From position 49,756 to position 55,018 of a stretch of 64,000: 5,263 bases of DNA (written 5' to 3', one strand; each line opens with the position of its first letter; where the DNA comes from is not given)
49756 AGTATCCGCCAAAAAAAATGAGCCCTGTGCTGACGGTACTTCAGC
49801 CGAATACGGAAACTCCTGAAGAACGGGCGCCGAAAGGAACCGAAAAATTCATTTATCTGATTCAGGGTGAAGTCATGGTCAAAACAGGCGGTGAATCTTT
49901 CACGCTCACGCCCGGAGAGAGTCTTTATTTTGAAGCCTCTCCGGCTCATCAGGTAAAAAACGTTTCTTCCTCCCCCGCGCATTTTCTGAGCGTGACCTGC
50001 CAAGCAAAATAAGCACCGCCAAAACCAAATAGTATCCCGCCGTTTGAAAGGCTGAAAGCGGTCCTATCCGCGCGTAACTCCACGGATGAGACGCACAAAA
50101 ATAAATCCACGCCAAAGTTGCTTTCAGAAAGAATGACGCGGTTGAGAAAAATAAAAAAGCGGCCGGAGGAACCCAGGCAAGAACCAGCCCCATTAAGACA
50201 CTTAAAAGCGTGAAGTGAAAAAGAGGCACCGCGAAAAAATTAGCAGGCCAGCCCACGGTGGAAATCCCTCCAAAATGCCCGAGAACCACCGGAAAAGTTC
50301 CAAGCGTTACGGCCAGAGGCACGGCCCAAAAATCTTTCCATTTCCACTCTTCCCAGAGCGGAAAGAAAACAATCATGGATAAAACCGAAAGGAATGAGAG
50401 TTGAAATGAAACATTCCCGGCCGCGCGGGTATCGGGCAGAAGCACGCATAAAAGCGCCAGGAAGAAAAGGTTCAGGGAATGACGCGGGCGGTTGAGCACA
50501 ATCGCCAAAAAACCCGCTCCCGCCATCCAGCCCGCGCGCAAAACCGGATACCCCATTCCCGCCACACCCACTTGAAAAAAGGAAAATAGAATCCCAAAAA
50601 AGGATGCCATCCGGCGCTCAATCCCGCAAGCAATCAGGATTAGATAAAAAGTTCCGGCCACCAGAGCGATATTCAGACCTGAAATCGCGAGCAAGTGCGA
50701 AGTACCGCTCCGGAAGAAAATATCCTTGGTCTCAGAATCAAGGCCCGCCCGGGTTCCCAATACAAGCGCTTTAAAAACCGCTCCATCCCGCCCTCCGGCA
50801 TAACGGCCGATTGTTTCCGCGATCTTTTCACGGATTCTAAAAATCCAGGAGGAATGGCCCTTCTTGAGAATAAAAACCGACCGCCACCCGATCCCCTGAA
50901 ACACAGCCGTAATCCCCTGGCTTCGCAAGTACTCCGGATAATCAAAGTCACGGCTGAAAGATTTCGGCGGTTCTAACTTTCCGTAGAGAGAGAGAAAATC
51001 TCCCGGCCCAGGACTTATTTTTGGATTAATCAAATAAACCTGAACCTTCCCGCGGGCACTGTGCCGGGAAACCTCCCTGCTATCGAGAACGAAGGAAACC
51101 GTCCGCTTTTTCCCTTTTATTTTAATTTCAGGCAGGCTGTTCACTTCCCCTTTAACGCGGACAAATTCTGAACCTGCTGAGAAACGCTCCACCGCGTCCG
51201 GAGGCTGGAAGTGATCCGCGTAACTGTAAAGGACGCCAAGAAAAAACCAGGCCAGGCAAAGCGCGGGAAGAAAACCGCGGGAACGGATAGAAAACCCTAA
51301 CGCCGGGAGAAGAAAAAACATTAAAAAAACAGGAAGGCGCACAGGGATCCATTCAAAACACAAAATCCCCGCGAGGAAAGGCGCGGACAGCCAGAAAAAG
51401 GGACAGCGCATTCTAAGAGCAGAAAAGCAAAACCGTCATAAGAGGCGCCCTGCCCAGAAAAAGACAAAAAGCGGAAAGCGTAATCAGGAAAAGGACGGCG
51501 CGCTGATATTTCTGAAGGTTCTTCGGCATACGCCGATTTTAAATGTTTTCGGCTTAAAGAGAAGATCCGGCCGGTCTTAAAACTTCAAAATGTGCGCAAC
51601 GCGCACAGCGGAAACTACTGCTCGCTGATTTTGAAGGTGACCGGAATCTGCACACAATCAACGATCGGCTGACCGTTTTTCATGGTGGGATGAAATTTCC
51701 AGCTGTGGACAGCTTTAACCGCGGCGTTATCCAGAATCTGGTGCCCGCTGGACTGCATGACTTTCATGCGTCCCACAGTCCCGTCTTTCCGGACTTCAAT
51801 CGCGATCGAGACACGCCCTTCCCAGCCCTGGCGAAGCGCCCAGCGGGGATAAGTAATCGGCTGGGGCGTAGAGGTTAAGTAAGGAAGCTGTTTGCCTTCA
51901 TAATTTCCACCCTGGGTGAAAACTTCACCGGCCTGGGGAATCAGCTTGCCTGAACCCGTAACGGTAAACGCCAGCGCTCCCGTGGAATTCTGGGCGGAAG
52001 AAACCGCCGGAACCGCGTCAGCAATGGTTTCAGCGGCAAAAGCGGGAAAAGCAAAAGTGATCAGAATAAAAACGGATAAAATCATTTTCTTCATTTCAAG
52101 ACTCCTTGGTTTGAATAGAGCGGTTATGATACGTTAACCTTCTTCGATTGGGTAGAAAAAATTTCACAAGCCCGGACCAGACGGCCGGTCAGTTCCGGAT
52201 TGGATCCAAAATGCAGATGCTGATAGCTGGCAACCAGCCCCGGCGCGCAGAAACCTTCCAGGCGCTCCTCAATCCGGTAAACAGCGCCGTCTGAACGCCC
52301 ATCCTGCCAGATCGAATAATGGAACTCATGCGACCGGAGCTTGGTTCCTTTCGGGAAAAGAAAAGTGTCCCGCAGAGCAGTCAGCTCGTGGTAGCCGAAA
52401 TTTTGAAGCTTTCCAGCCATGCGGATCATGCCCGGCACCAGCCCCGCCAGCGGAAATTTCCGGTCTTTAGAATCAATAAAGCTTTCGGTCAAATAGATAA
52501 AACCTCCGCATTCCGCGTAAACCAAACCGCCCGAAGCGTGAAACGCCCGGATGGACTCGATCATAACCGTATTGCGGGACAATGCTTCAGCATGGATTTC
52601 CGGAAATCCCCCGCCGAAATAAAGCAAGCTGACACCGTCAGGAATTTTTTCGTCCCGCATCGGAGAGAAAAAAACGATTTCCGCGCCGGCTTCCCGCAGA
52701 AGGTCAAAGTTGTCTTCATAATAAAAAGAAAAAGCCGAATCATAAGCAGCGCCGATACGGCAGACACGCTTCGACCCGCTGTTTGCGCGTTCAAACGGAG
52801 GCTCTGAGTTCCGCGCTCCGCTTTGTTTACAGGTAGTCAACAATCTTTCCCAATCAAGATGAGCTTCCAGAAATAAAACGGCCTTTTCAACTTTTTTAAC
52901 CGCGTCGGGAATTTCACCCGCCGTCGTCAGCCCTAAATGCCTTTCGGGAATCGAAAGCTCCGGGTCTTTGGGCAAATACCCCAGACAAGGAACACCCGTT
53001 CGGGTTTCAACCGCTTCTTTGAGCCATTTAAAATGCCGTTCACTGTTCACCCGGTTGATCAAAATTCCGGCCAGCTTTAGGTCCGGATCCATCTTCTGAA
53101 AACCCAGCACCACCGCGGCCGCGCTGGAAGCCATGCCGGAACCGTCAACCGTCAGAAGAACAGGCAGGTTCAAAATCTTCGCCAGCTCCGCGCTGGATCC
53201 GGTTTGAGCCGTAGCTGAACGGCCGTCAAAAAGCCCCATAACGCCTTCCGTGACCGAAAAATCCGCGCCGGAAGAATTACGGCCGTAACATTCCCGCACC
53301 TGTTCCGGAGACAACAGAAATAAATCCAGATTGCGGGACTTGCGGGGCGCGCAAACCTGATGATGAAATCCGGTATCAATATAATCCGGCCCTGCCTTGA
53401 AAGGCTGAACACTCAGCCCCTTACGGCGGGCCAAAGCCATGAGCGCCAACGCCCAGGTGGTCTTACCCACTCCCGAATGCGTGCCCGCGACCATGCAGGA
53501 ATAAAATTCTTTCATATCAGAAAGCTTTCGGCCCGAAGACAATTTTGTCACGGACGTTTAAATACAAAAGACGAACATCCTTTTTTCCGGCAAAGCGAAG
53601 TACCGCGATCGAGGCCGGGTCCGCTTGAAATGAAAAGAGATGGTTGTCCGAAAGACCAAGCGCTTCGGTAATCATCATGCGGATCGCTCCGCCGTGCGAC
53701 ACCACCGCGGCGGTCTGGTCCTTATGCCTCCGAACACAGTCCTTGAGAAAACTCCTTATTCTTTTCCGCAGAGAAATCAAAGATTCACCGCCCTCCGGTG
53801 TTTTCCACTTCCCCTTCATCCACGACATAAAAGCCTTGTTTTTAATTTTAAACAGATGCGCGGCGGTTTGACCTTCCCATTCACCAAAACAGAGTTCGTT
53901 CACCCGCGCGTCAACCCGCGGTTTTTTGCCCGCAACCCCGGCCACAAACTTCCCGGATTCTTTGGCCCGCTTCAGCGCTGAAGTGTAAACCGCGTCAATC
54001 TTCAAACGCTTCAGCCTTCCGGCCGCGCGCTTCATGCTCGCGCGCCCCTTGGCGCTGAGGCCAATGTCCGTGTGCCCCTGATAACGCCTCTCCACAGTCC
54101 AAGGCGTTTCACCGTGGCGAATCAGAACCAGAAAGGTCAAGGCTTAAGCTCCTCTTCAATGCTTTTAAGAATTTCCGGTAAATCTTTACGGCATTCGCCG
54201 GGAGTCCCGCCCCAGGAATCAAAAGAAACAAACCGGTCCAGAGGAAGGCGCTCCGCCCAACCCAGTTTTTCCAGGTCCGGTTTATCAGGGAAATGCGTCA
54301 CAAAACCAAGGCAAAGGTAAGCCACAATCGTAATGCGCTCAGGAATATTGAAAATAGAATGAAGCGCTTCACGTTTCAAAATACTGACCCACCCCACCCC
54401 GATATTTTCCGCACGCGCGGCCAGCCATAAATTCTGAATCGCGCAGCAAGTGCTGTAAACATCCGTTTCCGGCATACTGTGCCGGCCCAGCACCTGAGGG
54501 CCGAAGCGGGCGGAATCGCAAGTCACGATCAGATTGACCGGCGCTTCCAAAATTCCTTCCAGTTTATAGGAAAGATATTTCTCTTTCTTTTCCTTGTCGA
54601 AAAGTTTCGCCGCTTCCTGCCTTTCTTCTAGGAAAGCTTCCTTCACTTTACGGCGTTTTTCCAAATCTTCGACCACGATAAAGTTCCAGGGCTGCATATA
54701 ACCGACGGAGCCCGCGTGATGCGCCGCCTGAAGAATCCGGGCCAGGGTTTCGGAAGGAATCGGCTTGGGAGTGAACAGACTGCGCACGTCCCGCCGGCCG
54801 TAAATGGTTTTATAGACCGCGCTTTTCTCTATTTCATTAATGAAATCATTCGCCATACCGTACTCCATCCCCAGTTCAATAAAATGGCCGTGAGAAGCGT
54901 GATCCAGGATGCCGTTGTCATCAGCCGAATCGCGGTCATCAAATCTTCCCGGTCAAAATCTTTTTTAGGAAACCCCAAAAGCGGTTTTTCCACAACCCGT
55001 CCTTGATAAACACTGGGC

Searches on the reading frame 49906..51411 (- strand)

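Call 21: search_protein_families(library=pfam, proteins=[window:49906-51411:-], max_evalue=0.001)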
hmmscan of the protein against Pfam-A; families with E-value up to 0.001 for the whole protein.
window:49906-51411:- (501 aa): 2 families
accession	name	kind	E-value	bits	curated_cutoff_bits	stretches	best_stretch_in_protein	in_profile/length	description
PF03772.21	Competence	-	1.7e-53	182.1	23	1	216-471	1-267/270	Competence protein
PF13567.11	DUF4131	-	2.1e-20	73.5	31.6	1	21-171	4-157/165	Domain of unknown function (DUF4131)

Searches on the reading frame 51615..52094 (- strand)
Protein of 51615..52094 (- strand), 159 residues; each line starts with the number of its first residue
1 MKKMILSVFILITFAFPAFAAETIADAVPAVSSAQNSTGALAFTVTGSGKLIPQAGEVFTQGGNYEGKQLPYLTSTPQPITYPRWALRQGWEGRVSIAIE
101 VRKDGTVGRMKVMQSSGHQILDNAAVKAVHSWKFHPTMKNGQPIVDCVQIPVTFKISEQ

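Call 21: search_protein_families(library=pfam, proteins=[window:51615-52094:-], max_evalue=0.001)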
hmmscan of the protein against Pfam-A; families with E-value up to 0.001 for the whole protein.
window:51615-52094:- (159 aa): 2 families
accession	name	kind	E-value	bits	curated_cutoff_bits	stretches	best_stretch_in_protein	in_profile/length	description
PF03544.19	TonB_C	-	1.5e-22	80.3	24.6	1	80-156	3-79/79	Gram-negative bacterial TonB protein C-terminal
PF13103.11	TonB_2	-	2.8e-06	27.8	22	1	80-139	11-72/85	TonB C terminal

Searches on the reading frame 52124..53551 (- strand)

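Call 21: search_protein_families(library=pfam, proteins=[window:52124-53551:-], max_evalue=0.001)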
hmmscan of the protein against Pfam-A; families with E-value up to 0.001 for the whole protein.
window:52124-53551:- (475 aa): 3 families
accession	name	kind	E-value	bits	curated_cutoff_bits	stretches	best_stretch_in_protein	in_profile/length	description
PF07685.20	GATase_3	-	3.9e-35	121.7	27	1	265-451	1-194/196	CobB/CobQ-like glutamine amidotransferase domain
PF01656.29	CbiA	-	4.6e-21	75.5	25.4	1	20-205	2-122/125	CobQ/CobB/MinD/ParA nucleotide binding domain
PF13500.12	AAA_26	-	1.7e-11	44.8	27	1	20-200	4-195/198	AAA domain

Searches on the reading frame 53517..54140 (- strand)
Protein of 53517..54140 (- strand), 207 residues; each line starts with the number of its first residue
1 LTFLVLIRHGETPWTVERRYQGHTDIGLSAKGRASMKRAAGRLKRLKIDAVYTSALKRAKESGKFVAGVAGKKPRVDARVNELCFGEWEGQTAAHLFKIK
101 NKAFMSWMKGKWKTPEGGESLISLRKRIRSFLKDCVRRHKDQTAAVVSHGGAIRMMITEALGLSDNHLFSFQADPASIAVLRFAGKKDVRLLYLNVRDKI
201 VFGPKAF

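Call 21: search_protein_families(library=pfam, proteins=[window:53517-54140:-], max_evalue=0.001)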
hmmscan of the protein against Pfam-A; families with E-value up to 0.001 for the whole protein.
window:53517-54140:- (207 aa): 1 family
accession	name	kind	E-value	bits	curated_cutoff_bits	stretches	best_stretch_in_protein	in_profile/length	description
PF00300.27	His_Phos_1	-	7.4e-53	179.5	21.7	1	4-188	1-186/194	Histidine phosphatase superfamily (branch 1)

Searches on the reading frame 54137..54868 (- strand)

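Call 21: search_protein_families(library=pfam, proteins=[window:54137-54868:-], max_evalue=0.001)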
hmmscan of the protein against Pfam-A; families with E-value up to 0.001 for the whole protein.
window:54137-54868:- (243 aa): 1 family
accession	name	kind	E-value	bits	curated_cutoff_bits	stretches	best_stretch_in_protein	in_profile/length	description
PF00881.29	Nitroreductase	-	2.5e-30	106.3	23.5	1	22-188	1-166/167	Nitroreductase family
